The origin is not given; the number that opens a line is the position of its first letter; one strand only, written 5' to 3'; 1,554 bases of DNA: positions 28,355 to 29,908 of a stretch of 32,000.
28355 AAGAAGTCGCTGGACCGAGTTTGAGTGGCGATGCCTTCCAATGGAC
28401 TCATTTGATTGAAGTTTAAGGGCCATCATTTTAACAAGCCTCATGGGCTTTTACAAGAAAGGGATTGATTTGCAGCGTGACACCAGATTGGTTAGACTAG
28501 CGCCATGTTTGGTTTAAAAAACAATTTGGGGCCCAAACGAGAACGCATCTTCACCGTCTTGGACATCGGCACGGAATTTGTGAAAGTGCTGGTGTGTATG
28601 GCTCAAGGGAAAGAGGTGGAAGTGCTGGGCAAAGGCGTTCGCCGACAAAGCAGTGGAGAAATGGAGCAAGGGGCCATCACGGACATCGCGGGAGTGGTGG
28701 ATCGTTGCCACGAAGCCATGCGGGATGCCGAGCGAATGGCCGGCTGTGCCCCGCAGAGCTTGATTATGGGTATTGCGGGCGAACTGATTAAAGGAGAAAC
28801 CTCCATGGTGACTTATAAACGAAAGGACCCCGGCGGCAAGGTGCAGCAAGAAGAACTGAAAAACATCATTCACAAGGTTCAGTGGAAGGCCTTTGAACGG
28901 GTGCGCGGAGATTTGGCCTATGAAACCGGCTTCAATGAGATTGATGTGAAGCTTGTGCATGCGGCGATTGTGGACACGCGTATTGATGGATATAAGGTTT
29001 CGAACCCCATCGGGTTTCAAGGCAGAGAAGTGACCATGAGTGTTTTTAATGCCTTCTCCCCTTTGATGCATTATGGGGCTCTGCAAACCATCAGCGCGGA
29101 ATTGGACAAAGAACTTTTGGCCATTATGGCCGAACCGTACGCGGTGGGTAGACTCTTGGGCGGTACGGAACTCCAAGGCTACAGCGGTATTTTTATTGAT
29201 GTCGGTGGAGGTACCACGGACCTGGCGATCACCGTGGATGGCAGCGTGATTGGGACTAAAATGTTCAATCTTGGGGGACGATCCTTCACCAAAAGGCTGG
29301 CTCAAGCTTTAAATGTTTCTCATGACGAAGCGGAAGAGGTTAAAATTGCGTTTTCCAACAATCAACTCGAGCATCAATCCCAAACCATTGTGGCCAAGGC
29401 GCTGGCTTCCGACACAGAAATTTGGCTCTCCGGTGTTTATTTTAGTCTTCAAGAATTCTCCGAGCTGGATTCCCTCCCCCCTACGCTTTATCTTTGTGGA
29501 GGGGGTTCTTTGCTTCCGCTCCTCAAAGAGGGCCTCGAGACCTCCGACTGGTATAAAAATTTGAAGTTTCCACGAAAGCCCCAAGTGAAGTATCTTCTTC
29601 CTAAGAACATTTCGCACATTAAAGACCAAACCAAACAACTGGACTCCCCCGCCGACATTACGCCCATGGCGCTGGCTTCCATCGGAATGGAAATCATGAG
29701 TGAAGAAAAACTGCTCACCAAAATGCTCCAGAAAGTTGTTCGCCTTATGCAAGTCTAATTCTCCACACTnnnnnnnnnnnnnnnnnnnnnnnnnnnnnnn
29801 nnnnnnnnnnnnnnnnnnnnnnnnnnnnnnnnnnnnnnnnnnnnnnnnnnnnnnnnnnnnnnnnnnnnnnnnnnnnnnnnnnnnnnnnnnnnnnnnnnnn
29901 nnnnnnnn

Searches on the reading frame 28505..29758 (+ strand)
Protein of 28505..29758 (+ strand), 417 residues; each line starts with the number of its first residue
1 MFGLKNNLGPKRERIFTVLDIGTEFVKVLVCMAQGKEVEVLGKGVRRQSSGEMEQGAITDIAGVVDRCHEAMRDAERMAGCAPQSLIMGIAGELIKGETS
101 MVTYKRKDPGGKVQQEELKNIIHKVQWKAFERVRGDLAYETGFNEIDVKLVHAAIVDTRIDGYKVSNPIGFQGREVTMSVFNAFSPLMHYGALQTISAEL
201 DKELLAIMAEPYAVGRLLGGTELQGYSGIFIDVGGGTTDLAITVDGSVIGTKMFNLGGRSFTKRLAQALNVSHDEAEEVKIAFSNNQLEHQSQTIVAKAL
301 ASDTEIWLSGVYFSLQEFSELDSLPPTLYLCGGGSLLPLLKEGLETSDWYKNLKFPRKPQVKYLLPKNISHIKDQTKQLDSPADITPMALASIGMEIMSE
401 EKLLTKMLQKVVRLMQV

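Call 19: search_protein_families(library=pfam, proteins=[window:28505-29758:+], max_evalue=0.01)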
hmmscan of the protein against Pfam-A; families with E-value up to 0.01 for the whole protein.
window:28505-29758:+ (417 aa): 5 families
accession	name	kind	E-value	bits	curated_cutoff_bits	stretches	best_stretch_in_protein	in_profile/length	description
PF14450.12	FtsA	-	1.3e-16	61.5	31.8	1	230-342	2-97/127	Cell division protein FtsA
PF11104.14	PilM_2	-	7.4e-06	25.6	27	1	230-345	184-295/340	Type IV pilus assembly protein PilM;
PF06723.19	MreB_Mbl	-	4.1e-05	23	27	1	228-296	147-221/327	MreB/Mbl protein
PF06277.17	EutA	-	8.6e-05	22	27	1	231-264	148-181/475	Ethanolamine utilisation protein EutA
PF02541.22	Ppx-GppA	-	0.009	15.9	27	0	225-295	111-180/285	Ppx/GppA phosphatase family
